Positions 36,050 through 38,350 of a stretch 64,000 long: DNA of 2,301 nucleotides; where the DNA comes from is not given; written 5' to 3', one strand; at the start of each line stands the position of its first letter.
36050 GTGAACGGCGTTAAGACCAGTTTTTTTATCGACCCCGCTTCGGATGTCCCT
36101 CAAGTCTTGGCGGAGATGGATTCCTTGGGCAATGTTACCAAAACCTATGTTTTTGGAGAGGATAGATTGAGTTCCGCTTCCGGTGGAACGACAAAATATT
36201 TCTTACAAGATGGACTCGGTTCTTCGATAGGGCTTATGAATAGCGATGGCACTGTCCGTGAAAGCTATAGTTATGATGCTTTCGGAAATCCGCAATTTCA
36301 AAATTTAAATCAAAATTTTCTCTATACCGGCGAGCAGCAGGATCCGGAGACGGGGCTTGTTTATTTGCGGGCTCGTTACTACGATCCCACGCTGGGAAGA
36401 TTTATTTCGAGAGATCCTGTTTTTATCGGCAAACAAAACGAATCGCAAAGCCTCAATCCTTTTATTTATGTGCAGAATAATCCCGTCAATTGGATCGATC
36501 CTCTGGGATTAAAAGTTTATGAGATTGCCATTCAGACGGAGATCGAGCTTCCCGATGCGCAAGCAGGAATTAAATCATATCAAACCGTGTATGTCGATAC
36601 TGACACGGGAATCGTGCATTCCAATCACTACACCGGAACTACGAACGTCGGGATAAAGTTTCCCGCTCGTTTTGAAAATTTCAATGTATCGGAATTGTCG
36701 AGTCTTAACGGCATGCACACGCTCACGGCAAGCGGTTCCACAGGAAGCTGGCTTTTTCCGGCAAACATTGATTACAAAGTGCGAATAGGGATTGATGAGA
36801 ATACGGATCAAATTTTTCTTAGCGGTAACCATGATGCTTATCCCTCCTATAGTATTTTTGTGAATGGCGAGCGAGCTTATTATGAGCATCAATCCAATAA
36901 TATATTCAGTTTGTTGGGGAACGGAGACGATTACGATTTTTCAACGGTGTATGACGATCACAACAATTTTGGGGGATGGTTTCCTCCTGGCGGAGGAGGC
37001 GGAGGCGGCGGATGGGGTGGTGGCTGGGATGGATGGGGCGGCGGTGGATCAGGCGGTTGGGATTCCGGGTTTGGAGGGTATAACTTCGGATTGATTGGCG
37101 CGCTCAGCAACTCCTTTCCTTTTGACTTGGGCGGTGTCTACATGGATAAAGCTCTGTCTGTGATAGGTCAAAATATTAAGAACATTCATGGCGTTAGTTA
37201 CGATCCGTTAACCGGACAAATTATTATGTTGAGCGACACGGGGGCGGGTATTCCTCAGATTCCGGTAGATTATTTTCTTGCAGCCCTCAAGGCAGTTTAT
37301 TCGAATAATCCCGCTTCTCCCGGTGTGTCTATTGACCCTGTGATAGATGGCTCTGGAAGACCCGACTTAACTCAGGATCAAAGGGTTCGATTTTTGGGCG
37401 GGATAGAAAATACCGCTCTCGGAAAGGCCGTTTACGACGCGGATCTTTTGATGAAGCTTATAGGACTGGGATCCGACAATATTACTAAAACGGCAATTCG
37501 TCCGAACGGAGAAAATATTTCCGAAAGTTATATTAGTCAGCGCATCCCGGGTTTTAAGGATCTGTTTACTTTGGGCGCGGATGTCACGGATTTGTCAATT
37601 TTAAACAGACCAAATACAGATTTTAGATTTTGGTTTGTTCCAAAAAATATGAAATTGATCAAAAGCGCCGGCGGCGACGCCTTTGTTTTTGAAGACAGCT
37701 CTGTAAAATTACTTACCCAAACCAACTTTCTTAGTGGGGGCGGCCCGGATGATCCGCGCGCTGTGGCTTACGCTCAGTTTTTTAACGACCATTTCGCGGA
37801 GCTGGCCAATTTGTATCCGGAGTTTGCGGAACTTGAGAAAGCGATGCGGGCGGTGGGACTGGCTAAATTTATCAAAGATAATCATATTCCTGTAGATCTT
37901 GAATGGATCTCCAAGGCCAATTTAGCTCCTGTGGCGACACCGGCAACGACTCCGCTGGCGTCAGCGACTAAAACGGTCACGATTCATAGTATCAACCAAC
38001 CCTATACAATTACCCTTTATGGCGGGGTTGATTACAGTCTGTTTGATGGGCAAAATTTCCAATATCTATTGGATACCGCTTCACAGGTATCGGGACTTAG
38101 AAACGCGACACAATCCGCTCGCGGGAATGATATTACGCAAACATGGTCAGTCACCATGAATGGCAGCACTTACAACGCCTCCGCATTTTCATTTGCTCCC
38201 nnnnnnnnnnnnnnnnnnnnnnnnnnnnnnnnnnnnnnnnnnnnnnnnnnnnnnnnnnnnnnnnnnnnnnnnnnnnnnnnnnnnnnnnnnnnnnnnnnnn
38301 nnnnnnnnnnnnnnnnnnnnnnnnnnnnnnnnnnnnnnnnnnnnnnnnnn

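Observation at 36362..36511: The Rhs core-end autoproteolysis motif sits mid-protein, with about 180 kDa downstream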

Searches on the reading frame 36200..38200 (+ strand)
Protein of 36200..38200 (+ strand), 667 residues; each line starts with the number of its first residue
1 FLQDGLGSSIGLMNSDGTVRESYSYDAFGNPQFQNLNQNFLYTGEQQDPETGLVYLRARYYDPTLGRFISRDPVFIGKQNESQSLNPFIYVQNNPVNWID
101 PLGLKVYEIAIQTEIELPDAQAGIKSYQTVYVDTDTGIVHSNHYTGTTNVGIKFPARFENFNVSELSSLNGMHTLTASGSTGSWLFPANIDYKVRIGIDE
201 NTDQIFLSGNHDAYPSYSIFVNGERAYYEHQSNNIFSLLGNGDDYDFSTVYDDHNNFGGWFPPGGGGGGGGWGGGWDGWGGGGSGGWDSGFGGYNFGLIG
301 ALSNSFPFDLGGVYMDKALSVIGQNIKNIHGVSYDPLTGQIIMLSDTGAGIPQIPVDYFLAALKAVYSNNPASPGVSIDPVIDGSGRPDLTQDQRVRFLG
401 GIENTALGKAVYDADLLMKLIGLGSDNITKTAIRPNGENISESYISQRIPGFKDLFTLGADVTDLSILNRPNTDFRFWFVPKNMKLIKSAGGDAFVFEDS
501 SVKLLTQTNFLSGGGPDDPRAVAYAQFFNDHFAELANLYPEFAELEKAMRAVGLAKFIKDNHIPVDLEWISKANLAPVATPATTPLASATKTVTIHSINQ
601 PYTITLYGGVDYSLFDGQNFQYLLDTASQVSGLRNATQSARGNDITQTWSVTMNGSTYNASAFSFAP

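Call 11: find_homologous_proteins(query=window:36512-38200:+)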
Query window:36512-38200:+ (563 aa): 2 proteins with E <= 0.001 among 8000 candidates.
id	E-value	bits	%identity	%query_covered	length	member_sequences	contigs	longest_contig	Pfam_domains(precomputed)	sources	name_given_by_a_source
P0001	2.7e-33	134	61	21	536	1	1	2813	PF05593.20,PF25023.2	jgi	jgi:RHS repeat-associated protein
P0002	3.8e-17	80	27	50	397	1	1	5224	-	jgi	jgi:hypothetical protein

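Call 15: find_related_loci(query=window:36200-38200:+, collection=genome_contigs, flank=10000)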
Query window:36200-38200:+ (667 aa) in genome_contigs; peptide patterns used: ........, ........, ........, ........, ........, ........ (x = any residue, [..] = any of these).
63 stretches matched a pattern, but none encodes a relative of the query by tblastn (E <= 1e-3).

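Call 25: search_protein_representatives(protein=window:36512-38200:+)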
Query: 563 residues. Proteins with E-value up to 0.001 (for the whole library): 1371; up to 1e-10: 677; up to 1e-30: 78. The best 150 are listed.
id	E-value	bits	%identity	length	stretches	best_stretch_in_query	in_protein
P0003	3.7e-173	593.9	70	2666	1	171-563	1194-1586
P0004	2.3e-138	479.0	56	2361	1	151-563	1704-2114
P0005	1.6e-86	307.8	44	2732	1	181-563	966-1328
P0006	1.9e-63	231.7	40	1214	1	200-563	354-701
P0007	1.9e-42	162.3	33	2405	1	151-552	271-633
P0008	2.8e-42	161.8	65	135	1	360-478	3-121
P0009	4.7e-40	154.4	37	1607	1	182-563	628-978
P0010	7.3e-40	153.8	38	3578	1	203-548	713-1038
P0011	2.8e-39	151.8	33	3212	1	155-559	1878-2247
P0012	1.0e-38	150.0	38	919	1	204-563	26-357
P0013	2.2e-38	148.9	36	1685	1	196-563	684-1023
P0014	5.2e-38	147.6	36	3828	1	171-558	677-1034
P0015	9.6e-38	146.8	33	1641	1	204-563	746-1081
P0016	1.6e-37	146.0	36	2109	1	196-563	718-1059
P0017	3.0e-37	145.1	31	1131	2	206-488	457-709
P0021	4.7e-37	144.5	34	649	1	202-558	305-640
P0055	2.4e-32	128.9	32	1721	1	199-549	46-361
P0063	1.3e-31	126.5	31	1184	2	203-474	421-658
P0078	8.6e-31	123.8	46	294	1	3-141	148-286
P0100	4.4e-29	118.2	30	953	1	205-560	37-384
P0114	5.7e-28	114.5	31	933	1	200-560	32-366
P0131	7.7e-27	110.8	32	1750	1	206-560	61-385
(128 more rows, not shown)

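Call 29: search_protein_families(library=pfam, proteins=[P0009, P0013, P0015, P0006, P0012, P0021, P0017], max_evalue=0.001)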
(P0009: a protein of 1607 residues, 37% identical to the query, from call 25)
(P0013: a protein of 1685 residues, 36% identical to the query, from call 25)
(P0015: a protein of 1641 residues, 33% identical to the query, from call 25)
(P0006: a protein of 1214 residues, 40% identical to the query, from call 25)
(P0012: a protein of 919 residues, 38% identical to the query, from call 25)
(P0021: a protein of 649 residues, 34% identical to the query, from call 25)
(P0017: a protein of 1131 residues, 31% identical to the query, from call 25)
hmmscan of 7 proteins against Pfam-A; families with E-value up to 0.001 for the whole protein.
P0009 (1607 aa): 4 families
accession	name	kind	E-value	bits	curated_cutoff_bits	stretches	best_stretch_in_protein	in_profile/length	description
PF05593.20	RHS_repeat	-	2.2e-130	423.5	22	16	1458-1494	1-37/38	RHS Repeat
PF25023.1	TEN_YD-shell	-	1.2e-18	67.1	50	2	322-500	705-892/909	Teneurin YD-shell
PF20148.4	DUF6531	-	1.7e-05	25.5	24.1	1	983-1024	9-48/74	Domain of unknown function (DUF6531)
PF10049.14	DUF2283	-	2.1e-05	25.1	23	0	1373-1385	32-44/49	Protein of unknown function (DUF2283)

P0013 (1685 aa): 4 families
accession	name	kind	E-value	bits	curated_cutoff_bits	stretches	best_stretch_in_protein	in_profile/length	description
PF05593.20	RHS_repeat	-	2.6e-94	308.6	22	13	87-120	1-35/38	RHS Repeat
PF15283.12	DUF4595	-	4e-15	56.7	34.2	0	1504-1609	7-112/202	Domain of unknown function (DUF4595) with porin-like fold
PF25023.1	TEN_YD-shell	-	9.8e-09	34.3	50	0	1324-1433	44-153/909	Teneurin YD-shell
PF20148.4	DUF6531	-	3.5e-05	24.5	24.1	1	1028-1070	9-49/74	Domain of unknown function (DUF6531)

P0015 (1641 aa): 4 families
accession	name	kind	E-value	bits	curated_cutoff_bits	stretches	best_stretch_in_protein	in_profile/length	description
PF05593.20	RHS_repeat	-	1.2e-75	249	22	6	1563-1597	2-36/38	RHS Repeat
PF25023.1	TEN_YD-shell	-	3.2e-17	62.3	50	1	295-552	628-892/909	Teneurin YD-shell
PF20148.4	DUF6531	-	1.1e-06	29.3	24.1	1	1086-1127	9-48/74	Domain of unknown function (DUF6531)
PF15283.12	DUF4595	-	1.6e-05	25.4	34.2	0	97-159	32-95/202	Domain of unknown function (DUF4595) with porin-like fold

P0006 (1214 aa): 1 family
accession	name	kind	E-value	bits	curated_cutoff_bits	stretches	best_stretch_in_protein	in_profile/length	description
PF05593.20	RHS_repeat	-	2.4e-45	152.5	22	4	1137-1173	1-37/38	RHS Repeat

P0012 (919 aa): 4 families
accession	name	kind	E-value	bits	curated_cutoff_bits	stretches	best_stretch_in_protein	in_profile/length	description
PF05593.20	RHS_repeat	-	3.2e-81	266.9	22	10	549-586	1-38/38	RHS Repeat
PF25023.1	TEN_YD-shell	-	1.4e-11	43.7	50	1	486-584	44-144/909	Teneurin YD-shell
PF20148.4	DUF6531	-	6.2e-08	33.3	24.1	1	362-403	9-48/74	Domain of unknown function (DUF6531)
PF15283.12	DUF4595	-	1.8e-07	31.8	34.2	0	605-709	26-132/202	Domain of unknown function (DUF4595) with porin-like fold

P0021 (649 aa): 0 families

P0017 (1131 aa): 0 families

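Call 34: search_protein_families(library=pfam, proteins=[P0055], max_evalue=0.1)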
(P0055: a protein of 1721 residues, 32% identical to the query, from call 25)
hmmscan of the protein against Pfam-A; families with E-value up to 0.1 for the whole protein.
P0055 (1721 aa): 4 families
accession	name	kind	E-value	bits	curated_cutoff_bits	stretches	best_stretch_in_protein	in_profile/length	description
PF05593.20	RHS_repeat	-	7.9e-81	265.6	22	13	873-909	1-37/38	RHS Repeat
PF20148.4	DUF6531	-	2.7e-08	34.5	24.1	1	380-421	8-47/74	Domain of unknown function (DUF6531)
PF14076.12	DUF4258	-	0.00088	20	25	1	1646-1672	1-27/71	Domain of unknown function (DUF4258)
PF23389.1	Beta-prop_WDR19_1st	-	0.08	12.4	27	0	762-847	18-104/325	WDR19 first beta-propeller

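Call 35: search_protein_families(library=ncbifam, proteins=[P0055], max_evalue=0.1)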
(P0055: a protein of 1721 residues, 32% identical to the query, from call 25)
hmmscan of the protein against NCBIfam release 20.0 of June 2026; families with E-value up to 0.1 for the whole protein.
P0055 (1721 aa): 4 families
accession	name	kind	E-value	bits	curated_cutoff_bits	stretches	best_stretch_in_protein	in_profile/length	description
TIGR01643.1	YD_repeat_2x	repeat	1.5e-64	212.1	15.8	10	769-807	1-39/42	YD repeat-containing protein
NF041261.1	RHS_core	equivalog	9e-54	182.8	2000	5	931-1166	469-701/1261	RHS element core protein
TIGR03696.1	Rhs_assc_core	domain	2.5e-16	60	32.5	1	1485-1576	1-76/76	RHS repeat-associated core domain-containing protein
NF003813.0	PRK05406.1-2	equivalog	0.045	13.1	392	0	1608-1669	135-199/252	5-oxoprolinase subunit PxpA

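Call 75: find_encoding_contigs(protein=P0003, flank=6000, max_places=3)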
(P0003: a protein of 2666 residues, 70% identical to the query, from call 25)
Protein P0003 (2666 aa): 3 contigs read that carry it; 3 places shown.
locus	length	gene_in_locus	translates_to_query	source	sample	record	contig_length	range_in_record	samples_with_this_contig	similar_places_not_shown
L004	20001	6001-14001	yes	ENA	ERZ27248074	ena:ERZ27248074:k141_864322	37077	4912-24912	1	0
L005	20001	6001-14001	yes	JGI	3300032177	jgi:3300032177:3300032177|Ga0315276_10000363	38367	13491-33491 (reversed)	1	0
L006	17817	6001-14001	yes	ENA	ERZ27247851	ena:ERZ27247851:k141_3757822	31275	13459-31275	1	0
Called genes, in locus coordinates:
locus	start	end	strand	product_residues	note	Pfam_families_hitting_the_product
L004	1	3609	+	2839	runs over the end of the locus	?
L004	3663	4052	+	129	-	-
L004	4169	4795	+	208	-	PF01135:PCMT, PF00398:RrnaAD, PF02353:CMAS (weak), PF13489:Methyltransf_23 (faint), PF13847:Methyltransf_31, PF08241:Methyltransf_11, PF13649:Methyltransf_25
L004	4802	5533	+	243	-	PF00072:Response_reg, PF12833:HTH_18, PF00165:HTH_AraC (weak)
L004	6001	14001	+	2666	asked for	PF05593:RHS_repeat (weak), PF25023:TEN_YD-shell, PF05593:RHS_repeat (weak), PF25023:TEN_YD-shell, PF05593:RHS_repeat (weak)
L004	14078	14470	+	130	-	-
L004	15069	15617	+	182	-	PF01909:NTP_transf_2, PF18765:Polbeta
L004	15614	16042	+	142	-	PF05168:HEPN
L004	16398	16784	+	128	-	-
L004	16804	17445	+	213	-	-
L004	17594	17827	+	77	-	-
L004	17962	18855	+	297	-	PF00990:GGDEF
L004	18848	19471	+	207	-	PF02517:Rce1-like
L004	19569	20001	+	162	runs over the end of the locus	PF07238:PilZ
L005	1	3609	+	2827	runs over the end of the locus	?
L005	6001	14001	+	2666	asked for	PF05593:RHS_repeat (weak), PF25023:TEN_YD-shell, PF05593:RHS_repeat (weak), PF25023:TEN_YD-shell, PF05593:RHS_repeat (weak)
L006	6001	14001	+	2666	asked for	PF05593:RHS_repeat (weak), PF25023:TEN_YD-shell, PF05593:RHS_repeat (weak), PF25023:TEN_YD-shell, PF05593:RHS_repeat (weak)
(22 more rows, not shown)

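Call 82: find_encoding_contigs(protein=P0114, flank=8000, max_places=3)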
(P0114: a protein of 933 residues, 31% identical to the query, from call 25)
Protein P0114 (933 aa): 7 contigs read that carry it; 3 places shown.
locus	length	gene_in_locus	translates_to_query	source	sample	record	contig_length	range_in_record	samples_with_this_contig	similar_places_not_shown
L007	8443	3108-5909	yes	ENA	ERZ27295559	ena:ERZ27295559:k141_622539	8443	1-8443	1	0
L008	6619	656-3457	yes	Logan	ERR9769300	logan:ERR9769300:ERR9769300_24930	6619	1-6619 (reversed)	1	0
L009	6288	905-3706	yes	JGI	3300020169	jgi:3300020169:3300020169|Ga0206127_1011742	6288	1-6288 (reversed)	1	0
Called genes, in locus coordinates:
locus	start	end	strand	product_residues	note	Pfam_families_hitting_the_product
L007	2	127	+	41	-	?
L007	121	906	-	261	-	-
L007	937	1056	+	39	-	-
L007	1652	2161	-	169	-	PF10688:Imp-YgjV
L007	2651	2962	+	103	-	-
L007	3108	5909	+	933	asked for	PF25023:TEN_YD-shell, PF05593:RHS_repeat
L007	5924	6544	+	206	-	-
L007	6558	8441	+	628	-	?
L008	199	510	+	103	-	-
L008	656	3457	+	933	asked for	PF25023:TEN_YD-shell, PF05593:RHS_repeat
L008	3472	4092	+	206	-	-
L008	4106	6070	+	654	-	PF25023:TEN_YD-shell, PF05593:RHS_repeat, PF25023:TEN_YD-shell, PF05593:RHS_repeat (weak)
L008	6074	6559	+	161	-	-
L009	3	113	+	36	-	?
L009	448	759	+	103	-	-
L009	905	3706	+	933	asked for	PF25023:TEN_YD-shell, PF05593:RHS_repeat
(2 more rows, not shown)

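Call 83: find_encoding_contigs(protein=P0100, flank=8000, max_places=3)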
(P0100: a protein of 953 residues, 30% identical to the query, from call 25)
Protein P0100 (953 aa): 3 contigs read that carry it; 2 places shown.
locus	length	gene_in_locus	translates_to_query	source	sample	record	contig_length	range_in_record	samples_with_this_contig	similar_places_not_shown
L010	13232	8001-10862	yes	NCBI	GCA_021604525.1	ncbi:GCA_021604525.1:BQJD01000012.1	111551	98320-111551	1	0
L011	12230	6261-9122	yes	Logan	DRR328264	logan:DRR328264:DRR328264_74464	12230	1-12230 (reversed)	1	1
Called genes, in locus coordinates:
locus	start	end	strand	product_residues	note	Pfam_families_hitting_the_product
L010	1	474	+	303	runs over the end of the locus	PF01633:Choline_kinase, PF01636:APH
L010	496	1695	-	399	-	PF07690:MFS_1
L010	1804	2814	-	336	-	PF10502:Peptidase_S26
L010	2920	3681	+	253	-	PF02754:CCG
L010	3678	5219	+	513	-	PF02589:LUD_dom, PF13187:Fer4_9 (faint), PF12797:Fer4_2 (faint), PF12838:Fer4_7 (weak), PF13183:Fer4_8, PF13237:Fer4_10 (faint), PF13534:Fer4_17, PF11870:LutB_C (weak)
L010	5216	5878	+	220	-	PF02589:LUD_dom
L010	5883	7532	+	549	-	PF00501:AMP-binding, PF13193:AMP-binding_C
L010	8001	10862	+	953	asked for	PF05593:RHS_repeat, PF25023:TEN_YD-shell (weak), PF05593:RHS_repeat, PF25023:TEN_YD-shell, PF05593:RHS_repeat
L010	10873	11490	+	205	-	-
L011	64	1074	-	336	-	PF10502:Peptidase_S26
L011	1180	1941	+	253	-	PF02754:CCG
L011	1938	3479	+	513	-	PF02589:LUD_dom, PF13187:Fer4_9 (faint), PF12797:Fer4_2 (faint), PF12838:Fer4_7 (weak), PF13183:Fer4_8, PF13237:Fer4_10 (faint), PF13534:Fer4_17, PF11870:LutB_C (weak)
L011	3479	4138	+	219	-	PF02589:LUD_dom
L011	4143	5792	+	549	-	PF00501:AMP-binding, PF13193:AMP-binding_C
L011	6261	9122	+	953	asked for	PF05593:RHS_repeat, PF25023:TEN_YD-shell (weak), PF05593:RHS_repeat, PF25023:TEN_YD-shell, PF05593:RHS_repeat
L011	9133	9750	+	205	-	-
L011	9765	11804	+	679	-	PF25023:TEN_YD-shell (weak), PF05593:RHS_repeat, PF25023:TEN_YD-shell, PF05593:RHS_repeat (weak), PF25023:TEN_YD-shell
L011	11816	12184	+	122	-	-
